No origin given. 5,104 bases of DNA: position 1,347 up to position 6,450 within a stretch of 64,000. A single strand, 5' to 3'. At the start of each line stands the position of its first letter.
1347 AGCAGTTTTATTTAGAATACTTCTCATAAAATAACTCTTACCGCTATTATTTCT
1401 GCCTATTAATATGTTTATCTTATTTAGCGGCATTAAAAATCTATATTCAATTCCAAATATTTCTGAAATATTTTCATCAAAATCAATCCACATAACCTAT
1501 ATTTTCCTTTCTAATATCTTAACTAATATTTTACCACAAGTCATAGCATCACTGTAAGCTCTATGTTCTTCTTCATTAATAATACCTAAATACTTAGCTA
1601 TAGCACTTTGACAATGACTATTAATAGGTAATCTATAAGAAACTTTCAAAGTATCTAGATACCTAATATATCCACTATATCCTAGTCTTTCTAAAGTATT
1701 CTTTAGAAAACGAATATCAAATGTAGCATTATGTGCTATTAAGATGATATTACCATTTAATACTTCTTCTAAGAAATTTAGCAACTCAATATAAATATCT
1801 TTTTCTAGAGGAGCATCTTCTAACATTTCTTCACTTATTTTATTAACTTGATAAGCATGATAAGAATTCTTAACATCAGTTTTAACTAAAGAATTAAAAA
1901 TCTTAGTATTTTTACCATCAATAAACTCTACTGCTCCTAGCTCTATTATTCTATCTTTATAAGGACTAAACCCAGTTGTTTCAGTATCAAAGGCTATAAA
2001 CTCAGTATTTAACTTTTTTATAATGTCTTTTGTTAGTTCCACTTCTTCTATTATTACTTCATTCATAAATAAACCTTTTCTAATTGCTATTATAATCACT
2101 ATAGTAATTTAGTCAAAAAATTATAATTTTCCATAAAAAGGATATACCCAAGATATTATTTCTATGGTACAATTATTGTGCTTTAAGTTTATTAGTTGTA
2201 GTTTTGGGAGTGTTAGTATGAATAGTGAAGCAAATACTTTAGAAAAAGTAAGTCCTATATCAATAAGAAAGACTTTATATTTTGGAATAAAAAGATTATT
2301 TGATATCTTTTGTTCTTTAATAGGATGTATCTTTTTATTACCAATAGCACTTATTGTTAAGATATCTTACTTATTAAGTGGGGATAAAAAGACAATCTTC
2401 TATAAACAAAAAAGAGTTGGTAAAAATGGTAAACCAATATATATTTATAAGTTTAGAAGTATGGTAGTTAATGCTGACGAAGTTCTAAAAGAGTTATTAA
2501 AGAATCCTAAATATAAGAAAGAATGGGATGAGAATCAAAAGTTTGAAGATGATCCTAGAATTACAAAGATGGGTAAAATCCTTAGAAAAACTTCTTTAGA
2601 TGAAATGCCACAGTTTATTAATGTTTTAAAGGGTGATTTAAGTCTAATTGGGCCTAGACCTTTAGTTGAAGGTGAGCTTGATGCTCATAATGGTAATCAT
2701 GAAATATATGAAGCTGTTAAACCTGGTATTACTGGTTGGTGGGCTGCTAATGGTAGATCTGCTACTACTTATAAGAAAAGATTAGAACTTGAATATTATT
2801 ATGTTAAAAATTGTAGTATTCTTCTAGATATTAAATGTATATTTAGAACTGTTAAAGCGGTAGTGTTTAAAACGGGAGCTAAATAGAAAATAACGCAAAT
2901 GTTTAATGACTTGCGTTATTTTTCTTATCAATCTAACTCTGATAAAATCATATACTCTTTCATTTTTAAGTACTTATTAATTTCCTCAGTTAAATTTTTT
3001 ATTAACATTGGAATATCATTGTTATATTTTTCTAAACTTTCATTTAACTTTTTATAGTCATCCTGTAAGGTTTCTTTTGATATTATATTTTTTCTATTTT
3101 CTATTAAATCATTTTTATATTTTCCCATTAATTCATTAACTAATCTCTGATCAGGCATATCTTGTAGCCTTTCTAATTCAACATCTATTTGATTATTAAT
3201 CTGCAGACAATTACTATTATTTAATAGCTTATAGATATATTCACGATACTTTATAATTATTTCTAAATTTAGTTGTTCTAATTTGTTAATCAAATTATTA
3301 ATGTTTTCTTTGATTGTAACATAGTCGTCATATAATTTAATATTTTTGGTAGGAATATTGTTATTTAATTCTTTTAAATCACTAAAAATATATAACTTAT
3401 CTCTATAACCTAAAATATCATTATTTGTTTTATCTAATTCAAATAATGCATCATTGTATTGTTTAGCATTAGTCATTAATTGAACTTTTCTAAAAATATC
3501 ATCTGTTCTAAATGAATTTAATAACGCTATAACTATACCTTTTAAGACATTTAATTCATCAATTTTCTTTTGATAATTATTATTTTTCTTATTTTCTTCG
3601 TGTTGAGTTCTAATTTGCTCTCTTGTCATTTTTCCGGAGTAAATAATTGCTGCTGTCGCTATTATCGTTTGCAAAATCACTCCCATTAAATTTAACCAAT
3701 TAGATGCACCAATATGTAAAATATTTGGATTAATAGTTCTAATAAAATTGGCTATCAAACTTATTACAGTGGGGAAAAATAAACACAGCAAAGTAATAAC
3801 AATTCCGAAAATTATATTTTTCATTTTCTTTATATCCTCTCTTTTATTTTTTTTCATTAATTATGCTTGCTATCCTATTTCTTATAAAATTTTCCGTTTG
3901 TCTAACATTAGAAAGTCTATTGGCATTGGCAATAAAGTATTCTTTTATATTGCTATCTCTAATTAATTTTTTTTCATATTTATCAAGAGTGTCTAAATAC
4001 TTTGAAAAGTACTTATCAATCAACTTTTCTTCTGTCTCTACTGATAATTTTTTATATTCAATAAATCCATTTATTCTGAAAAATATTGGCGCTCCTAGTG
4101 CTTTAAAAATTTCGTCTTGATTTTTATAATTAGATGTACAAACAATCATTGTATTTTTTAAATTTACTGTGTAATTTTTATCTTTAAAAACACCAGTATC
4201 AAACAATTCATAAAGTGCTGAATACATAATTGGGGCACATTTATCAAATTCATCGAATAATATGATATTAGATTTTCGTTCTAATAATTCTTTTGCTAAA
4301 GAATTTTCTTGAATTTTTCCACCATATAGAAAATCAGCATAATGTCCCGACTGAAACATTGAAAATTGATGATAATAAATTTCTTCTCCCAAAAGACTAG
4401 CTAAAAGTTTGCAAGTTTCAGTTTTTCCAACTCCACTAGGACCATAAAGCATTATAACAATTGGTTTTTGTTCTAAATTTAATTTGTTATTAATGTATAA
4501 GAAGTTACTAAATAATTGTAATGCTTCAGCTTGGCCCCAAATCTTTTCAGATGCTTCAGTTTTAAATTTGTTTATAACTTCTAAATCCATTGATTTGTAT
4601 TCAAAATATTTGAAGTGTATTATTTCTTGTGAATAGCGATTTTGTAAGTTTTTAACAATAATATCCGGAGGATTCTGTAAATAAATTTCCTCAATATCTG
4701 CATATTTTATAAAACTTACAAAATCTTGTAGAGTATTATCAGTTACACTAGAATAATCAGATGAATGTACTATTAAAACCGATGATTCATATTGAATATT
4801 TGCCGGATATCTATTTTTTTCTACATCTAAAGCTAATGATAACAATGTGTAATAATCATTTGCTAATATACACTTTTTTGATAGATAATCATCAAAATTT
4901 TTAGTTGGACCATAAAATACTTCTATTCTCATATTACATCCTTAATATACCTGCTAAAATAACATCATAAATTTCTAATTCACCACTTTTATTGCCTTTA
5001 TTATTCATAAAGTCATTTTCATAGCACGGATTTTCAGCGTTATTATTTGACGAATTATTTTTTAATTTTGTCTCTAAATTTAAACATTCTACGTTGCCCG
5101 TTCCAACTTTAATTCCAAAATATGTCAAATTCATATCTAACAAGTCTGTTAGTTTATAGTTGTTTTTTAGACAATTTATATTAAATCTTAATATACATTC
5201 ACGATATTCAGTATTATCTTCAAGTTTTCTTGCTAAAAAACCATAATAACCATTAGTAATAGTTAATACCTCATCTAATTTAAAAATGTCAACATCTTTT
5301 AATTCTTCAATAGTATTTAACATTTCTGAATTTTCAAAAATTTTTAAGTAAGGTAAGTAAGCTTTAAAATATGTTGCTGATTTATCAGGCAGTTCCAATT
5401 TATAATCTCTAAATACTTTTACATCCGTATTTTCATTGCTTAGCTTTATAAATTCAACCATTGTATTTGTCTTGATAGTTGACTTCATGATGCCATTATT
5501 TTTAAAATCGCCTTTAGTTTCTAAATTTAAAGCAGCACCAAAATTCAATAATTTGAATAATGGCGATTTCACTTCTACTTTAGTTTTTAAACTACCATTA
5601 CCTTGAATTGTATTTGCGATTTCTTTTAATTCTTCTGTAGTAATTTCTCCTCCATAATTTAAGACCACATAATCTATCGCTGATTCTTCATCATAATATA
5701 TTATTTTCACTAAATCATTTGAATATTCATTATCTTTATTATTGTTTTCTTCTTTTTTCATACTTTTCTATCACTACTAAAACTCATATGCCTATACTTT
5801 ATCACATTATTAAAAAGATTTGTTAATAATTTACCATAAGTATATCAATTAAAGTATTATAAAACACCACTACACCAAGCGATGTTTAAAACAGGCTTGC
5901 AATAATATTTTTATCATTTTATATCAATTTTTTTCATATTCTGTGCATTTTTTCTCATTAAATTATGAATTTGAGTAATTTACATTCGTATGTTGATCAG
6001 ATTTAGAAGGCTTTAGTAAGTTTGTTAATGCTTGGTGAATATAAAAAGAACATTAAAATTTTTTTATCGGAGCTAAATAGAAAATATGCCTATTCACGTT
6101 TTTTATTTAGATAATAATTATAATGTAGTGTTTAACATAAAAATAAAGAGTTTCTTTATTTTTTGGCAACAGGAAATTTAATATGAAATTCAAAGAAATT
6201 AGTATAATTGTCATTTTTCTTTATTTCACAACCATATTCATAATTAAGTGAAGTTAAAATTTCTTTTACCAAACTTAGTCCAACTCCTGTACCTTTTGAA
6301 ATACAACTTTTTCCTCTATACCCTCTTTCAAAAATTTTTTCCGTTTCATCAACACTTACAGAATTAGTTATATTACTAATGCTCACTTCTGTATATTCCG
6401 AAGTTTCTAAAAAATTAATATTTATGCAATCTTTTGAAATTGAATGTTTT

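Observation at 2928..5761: Compact three-gene cassette (unknown 275-aa protein, ClpB-D2-like AAA+ ATPase, 2-TM coiled-coil protein): candidate novel defence or abortive-infection module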

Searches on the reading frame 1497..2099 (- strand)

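Call 58: search_protein_families(library=pfam, proteins=[window:1497-2099:-], max_evalue=0.0001)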
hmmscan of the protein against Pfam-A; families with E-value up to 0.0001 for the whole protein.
window:1497-2099:- (200 aa): 4 families
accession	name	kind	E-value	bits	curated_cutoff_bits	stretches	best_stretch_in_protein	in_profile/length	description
PF00929.31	RNase_T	-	7.8e-26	92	24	1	35-192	1-164/164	Exonuclease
PF16473.11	Rv2179c-like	-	3.9e-09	36.9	27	1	35-194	3-175/177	3'-5' exoribonuclease Rv2179c-like domain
PF13482.12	RNase_H_2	-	3.4e-08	34.1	22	1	37-178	3-120/165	RNase_H superfamily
PF01612.26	DNA_pol_A_exo1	-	1e-07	32.4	23.6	1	16-136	3-95/173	3'-5' exonuclease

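Call 88: search_protein_families(library=padloc, proteins=[window:1497-2099:-], max_evalue=0.00001)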
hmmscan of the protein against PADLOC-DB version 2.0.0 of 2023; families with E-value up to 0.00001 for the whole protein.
window:1497-2099:- (200 aa): 4 families
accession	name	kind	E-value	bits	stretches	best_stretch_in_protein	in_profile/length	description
PDLC01247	DEDDh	-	1.5e-33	114.4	1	35-192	1-138/139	"CAS-I,CAS-II,CAS-III,CAS-IV,CAS-V,CAS-VI; associated"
PDLC05027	PDC-S48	-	2.7e-24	84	1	33-198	5-169/411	-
PDLC05028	PDC-S48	-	4e-20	69.8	1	21-197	6-181/512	-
PDLC03802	RTasHel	-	1.7e-06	25.2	1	9-185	371-507/675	DRT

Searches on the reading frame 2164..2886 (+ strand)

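Call 58: search_protein_families(library=pfam, proteins=[window:2164-2886:+], max_evalue=0.0001)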
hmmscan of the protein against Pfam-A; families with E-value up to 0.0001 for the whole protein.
window:2164-2886:+ (240 aa): 1 family
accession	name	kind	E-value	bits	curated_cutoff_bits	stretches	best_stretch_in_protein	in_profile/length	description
PF02397.22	Bac_transf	-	2.8e-63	213.1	27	1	43-234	1-178/179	Bacterial sugar transferase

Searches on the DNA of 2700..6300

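Call 84: search_rna_families(source=window, start=2700, end=6300, threshold=evalue, max_evalue=1)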
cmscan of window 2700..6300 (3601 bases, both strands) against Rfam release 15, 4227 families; matches with E-value up to 1: 0.
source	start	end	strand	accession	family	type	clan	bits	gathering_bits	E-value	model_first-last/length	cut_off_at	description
